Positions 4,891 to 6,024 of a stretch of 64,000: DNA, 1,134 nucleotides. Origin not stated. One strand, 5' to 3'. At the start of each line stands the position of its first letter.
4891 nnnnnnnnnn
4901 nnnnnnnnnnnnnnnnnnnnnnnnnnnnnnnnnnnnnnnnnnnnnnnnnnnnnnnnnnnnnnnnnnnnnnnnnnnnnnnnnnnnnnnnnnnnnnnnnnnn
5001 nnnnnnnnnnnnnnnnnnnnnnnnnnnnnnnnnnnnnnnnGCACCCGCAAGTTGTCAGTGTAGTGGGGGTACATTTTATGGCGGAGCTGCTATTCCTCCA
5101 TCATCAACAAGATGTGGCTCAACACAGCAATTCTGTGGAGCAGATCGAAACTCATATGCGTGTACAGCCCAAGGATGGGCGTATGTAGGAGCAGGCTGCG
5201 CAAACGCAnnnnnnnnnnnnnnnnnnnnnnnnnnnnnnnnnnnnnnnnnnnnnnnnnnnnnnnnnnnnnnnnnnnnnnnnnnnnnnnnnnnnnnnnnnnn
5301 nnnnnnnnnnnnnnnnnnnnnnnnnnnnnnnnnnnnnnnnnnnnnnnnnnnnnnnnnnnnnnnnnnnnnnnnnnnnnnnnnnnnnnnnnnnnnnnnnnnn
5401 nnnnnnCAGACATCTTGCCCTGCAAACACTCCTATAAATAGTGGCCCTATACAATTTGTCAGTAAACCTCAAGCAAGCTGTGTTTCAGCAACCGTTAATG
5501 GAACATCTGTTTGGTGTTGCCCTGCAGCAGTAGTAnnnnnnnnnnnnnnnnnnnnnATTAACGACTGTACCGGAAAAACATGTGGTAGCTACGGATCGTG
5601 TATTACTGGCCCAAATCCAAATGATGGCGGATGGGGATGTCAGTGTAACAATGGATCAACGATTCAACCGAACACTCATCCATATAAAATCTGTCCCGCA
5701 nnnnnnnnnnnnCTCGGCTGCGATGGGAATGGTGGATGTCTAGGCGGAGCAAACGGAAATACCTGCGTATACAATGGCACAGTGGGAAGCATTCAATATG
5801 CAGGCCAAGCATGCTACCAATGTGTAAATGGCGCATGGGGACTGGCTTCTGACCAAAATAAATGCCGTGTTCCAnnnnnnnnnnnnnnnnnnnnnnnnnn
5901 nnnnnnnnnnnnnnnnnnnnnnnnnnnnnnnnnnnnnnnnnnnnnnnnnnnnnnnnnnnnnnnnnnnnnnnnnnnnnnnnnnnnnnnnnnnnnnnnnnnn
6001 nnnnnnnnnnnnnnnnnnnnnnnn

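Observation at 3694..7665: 1323-aa surface protein built from EGF-like six-cysteine repeats, WCCP repeats and PT linkers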

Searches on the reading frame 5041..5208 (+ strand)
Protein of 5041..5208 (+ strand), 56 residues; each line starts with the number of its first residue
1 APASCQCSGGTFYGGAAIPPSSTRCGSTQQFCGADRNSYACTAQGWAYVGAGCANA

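Call 33: search_protein_families(library=pfam, proteins=[window:5041-5208:+], max_evalue=10)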
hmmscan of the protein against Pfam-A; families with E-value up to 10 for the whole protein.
seq(56 aa): 0 families

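Call 71: search_solved_structures(query=A6, max_evalue=10, show_alignments=2)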
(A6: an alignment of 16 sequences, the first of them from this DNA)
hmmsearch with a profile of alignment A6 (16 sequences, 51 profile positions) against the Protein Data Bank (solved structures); distinct sequences matched with E-value up to 10: 10.
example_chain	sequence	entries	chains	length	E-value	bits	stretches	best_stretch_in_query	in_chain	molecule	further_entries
8sb4_C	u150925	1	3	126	0.23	14.9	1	31-44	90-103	DH270.1 variable heavy chain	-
1fhg_A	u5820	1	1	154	0.29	14.5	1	26-39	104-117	TELOKIN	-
1tlk_A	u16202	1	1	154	0.3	14.5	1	26-39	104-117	TELOKIN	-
9n38_H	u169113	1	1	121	0.69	13.3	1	31-48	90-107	STAU-15 Heavy Chain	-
3t7a_A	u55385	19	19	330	1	12.7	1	19-45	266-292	Inositol Pyrophosphate Kinase | Inositol hexakisphosphate and diphosphoinositol-pentakisphosphate kinase 2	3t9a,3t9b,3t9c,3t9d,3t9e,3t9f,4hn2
3t54_A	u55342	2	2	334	1.1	12.7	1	19-45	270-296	Inositol Pyrophosphate Kinase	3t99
8sax_C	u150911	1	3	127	1.2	12.5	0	31-44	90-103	DH270.UCA heavy chain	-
8saw_C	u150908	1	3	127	1.3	12.5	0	31-44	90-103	DH270.UCA. G57R heavy chain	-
8yxi_C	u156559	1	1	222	1.4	12.3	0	30-47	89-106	heavy chain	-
5u0r_H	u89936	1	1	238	3.6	11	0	31-43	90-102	DH270.UCA1 heavy chain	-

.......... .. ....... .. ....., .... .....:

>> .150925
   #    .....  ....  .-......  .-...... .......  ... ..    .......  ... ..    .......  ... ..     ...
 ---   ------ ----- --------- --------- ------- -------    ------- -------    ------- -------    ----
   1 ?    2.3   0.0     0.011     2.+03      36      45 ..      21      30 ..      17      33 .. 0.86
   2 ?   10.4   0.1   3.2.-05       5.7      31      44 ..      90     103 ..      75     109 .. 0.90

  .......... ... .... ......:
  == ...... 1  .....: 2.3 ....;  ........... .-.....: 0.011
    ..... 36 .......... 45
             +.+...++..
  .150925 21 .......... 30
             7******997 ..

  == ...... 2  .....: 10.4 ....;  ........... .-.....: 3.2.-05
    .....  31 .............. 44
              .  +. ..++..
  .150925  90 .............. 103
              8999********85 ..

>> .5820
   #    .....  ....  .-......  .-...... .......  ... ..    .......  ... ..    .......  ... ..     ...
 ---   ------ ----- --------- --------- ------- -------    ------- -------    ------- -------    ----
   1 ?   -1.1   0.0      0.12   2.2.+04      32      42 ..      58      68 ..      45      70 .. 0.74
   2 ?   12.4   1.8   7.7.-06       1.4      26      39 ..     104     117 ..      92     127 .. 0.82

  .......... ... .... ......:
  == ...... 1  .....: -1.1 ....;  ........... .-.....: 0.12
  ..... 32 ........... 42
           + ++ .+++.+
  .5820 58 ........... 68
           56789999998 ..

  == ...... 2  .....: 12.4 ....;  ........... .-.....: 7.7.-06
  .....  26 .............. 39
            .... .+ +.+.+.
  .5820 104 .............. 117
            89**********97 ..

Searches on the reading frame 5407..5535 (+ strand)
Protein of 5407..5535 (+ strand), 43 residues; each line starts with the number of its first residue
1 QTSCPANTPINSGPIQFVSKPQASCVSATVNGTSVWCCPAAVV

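Call 33: search_protein_families(library=pfam, proteins=[window:5407-5535:+], max_evalue=10)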
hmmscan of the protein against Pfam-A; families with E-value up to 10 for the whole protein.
seq(43 aa): 0 families

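Call 83: search_solved_structures(query=A7, max_evalue=10)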
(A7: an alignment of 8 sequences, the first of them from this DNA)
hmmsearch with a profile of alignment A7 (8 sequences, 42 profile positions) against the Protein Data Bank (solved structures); distinct sequences matched with E-value up to 10: 0.
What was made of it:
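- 5416..5523 (+): [WY]CC four-Cys module 1 (WCCP), aa 575-610. No PDB relative (call 83).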

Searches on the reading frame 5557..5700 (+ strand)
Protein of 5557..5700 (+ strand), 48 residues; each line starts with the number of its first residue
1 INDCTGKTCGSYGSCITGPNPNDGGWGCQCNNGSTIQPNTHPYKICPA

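Call 33: search_protein_families(library=pfam, proteins=[window:5557-5700:+], max_evalue=10)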
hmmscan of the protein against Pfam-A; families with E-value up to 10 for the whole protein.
seq(48 aa): 1 family
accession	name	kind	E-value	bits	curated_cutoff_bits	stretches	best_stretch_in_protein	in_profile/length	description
PF06247.17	Plasmod_Pvs28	-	7.8e-05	23.1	26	1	3-39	1-38/41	Pvs28 EGF domain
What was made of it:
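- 5560..5694 (+): EGF-like six-Cys unit 3, aa 623-667. Pvs28 EGF at E 7.8e-5 (call 33).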

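Call 39: search_solved_structures(query=A4, max_evalue=10, show_alignments=3)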
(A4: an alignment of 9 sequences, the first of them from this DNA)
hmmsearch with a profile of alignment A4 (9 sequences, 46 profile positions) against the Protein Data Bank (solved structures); distinct sequences matched with E-value up to 10: 14.
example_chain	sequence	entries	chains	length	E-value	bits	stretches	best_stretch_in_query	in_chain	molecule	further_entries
8e1z_A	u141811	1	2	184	0.0057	19.8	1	2-39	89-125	Ookinete surface protein Pfs28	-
8v7p_A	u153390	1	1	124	0.012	18.8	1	6-45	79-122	Fimbrial protein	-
6bbk_A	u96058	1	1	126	0.012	18.7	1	6-45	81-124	Fimbrial protein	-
8ezk_A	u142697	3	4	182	0.39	13.9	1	2-35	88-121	25 kDa ookinete surface antigen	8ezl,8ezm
6azz_A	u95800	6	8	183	0.41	13.8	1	2-35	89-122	Pfs25 | 25 kDa ookinete surface antigen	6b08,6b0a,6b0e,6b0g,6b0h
6phb_I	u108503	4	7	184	0.43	13.8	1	2-35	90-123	25 kDa ookinete surface antigen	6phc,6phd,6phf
7txw_A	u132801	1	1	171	0.45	13.7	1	2-35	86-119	Ookinete surface protein P25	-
1hz8_A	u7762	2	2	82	2.6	11.3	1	13-44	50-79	LOW DENSITY LIPOPROTEIN RECEPTOR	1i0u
8zno_E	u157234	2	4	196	3.1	11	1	13-30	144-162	Cytochrome b-c1 complex subunit Rieske, mitochondrial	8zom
1hj7_A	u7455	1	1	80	3.9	10.7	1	13-43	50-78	LDL RECEPTOR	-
3bps_E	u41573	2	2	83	4.6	10.5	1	13-43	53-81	Low-density lipoprotein receptor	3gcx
1emn_A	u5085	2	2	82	6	10.1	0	2-37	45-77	FIBRILLIN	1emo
3gcw_E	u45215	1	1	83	6.1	10.1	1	13-43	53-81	Low-density lipoprotein receptor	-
2w2m_E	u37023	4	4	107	7.3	9.9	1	13-43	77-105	LOW-DENSITY LIPOPROTEIN RECEPTOR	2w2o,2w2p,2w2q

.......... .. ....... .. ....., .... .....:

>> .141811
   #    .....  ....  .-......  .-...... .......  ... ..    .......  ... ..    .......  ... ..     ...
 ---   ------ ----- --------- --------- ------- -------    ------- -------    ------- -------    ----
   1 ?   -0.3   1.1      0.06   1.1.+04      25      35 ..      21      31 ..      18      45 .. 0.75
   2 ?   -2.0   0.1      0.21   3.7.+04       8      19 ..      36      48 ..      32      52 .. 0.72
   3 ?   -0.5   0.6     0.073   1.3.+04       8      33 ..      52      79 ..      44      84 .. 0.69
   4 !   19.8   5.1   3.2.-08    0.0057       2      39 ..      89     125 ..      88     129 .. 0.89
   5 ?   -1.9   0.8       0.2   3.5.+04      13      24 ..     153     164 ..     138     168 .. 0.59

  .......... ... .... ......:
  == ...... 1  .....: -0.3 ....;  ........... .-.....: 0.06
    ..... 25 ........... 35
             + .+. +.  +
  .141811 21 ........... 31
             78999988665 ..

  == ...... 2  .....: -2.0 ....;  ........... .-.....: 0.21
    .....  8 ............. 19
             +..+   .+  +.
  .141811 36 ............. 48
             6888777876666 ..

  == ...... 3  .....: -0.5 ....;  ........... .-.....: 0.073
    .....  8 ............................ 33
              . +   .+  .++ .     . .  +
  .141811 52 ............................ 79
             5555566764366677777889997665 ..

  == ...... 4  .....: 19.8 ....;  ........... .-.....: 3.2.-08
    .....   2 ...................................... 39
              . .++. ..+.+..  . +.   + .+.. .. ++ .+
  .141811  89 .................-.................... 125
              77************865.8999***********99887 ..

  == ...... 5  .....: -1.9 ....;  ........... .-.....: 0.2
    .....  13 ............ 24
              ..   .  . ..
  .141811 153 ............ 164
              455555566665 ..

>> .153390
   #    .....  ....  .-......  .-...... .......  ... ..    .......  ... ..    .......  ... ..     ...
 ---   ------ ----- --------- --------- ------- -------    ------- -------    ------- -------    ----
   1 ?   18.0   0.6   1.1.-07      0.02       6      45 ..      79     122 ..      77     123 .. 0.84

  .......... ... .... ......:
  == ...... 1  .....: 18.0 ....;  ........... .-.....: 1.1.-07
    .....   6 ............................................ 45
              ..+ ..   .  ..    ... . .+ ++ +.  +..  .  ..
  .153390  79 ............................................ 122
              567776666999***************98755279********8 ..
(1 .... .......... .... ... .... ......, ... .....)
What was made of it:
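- On EGF-like domain (Pfam clan EGF): PDB profile search: Pfs28 at E 0.0057, then Pfs25, LDL receptor and fibrillin EGFs (call 39).
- Closest known: Type IV pilin C-terminal disulfide loop. Same: A weak profile match at E 0.012 over ~40 residues, sharing DG-x-W-x-C and a terminal CP (call 39).
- Two 'fimbrial protein' chains, 8v7p and 6bbk, score E 0.012 (call 39). In the Pfs28 alignment Cys 1 to 5 are in register (call 39). The pilin alignment matches only two of the six Cys (call 39).
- Tried and rejected: The pilin resemblance (E 0.012, call 39) was judged to be chance, because only two Cys align.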

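Call 42: predict_structure(alignment_id=A4)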
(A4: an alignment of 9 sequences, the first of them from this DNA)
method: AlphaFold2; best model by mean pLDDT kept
length: 48 residues; sequences in the alignment: 9
mean_pLDDT: 84.7   pTM: 0.61
mean pLDDT of the five models: 84.7, 80.4, 80.0, 78.1, 73.3
residues with pLDDT >= 90: 13; 70-90: 32; 50-70: 3; < 50: 0
segments of 3 or more residues with pLDDT < 50: none
pLDDT, mean of each block of 10 residues (from residue 1): 82 87 83 88 82
secondary structure, 60 per line:
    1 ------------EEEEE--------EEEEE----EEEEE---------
elements in order: E13-17 E26-30 E35-39
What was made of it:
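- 5560..5694 (+): AlphaFold model with pLDDT 84.7 (call 42).
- On EGF-like domain (Pfam clan EGF): The AlphaFold model has pLDDT 84.7, with strands around C3 and around C4-C5 plus a third strand (call 42).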

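Call 46: fold_search(model_id=the predicted structure, library=pdb)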
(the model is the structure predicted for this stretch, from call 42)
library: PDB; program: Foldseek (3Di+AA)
matches with E <= 10: 74; with E <= 0.001: 0
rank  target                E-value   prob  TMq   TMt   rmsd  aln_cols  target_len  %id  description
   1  7yqn_A                2.3e+00  0.07  0.27  0.03   3.9        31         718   19  Crystal structure of Ecoli malate synthase G (released 2023-03-29)
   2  7yqn_B                3.2e+00  0.05  0.27  0.03   3.8        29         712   17  Crystal structure of Ecoli malate synthase G (released 2023-03-29)
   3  7aa3_A                3.4e+00  0.10  0.36  0.05   3.5        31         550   16  T275P after heme uptake from M. tuberculosis (released 2021-01-27)
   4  7yqm                  4.5e+00  0.03  0.25  0.02   3.5        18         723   28  2.9-angstrom cryo-EM structure of Ecoli malate synthase G (released 2023-03-29)
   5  5vfb_A                4.7e+00  0.04  0.24  0.02   2.9        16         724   25  1.36 Angstrom Resolution Crystal Structure of Malate Synthase G from Pseudomonas aeruginosa in Complex with Glycolic A (released 2017-04-19)
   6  7v0b_A                5.1e+00  0.05  0.27  0.03   3.2        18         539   33  Crystal structure of halogenase CtcP from Kitasatospora aureofaciens in complex with FAD (released 2023-05-17)
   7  7v0b_C                5.1e+00  0.04  0.27  0.03   3.2        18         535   33  Crystal structure of halogenase CtcP from Kitasatospora aureofaciens in complex with FAD (released 2023-05-17)
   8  6dnl                  5.1e+00  0.04  0.29  0.14   4.5        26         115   23  Crystal Structure of Neisseria meningitidis DsbD c-terminal domain in the reduced form (released 2018-09-12)
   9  1vmo_A                5.1e+00  0.04  0.34  0.13   9.6        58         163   19  CRYSTAL STRUCTURE OF VITELLINE MEMBRANE OUTER LAYER PROTEIN I (VMO-I): A FOLDING MOTIF WITH HOMOLOGOUS GREEK KEY STRUC (released 1994-05-31)
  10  2a0s_A                5.4e+00  0.09  0.46  0.17   4.7        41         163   12  Crystal structure of 6-pyruvoyl tetrahydropterin synthase (PTPS) from Plasmodium vivax at 2.2 A resolution (released 2005-07-26)
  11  6dnu_A                5.4e+00  0.05  0.30  0.14   4.5        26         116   23  Crystal Structure of Neisseria meningitidis DsbD c-terminal domain in the oxidised form (released 2018-09-12)
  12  1p7t_B                5.4e+00  0.04  0.28  0.03   3.9        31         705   19  Structure of Escherichia coli malate synthase G:pyruvate:acetyl-Coenzyme A abortive ternary complex at 1.95 angstrom r (released 2003-09-09)
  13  1d8c                  5.4e+00  0.03  0.26  0.03   3.8        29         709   17  MALATE SYNTHASE G COMPLEXED WITH MAGNESIUM AND GLYOXYLATE (released 1999-11-10)
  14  6tou_G                6.1e+00  0.07  0.35  0.25   5.9        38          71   18  Rabies virus glycoprotein PH domain in complex with the scFv fragment of broadly neutralizing human antibody RVC20 (released 2020-02-12)
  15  9n4y_j                6.1e+00  0.04  0.31  0.05   4.9        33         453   12  CryoEM structure of a filamentous soluble pyridine nucleotide transhydrogenase (released 2025-07-16)
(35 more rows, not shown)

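Call 67: find_homologous_proteins(query=A4, max_evalue=0.1)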
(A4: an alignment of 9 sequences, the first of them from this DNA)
Query A4 (9 sequences): 141 candidates shared short words with the query, none scored E <= 0.1.
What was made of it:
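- Tried and rejected: A word-indexed search with the EGF-unit profile A4 found 141 candidates, none scoring (call 67).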

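Call 76: find_related_loci(query=A4, collection=metagenome_contigs, flank=6000)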
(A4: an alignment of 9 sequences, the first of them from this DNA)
Query A4 (48 aa) in metagenome_contigs; peptide patterns used: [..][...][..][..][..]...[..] (x = any residue, [..] = any of these).
82 stretches matched a pattern, but none encodes a relative of the query by tblastn (E <= 1e-3).
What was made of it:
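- Tried and rejected: A JGI metagenome scan for the [GW][PDT][NK][PA][NY]DGG[WY] pattern found 82 stretches, none confirmed (call 76).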

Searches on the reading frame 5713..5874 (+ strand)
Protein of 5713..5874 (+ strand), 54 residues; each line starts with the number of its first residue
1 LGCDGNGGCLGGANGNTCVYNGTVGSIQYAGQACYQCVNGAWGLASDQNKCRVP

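Call 33: search_protein_families(library=pfam, proteins=[window:5713-5874:+], max_evalue=10)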
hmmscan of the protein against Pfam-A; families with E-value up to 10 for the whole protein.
seq(54 aa): 2 families
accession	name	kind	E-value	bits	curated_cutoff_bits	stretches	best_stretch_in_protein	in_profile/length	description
PF00053.31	EGF_laminin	-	0.03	14.9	21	1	28-51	25-49/49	Laminin EGF domain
PF24973.1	EGF_LMN_ATRN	-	0.25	11.9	27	1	3-51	3-44/44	Laminin/attractin EGF domain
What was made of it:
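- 5719..5865 (+): Six-Cys module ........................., aa 676-724. Weak Laminin-EGF hit, E 0.03, below the cut-off (call 33).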
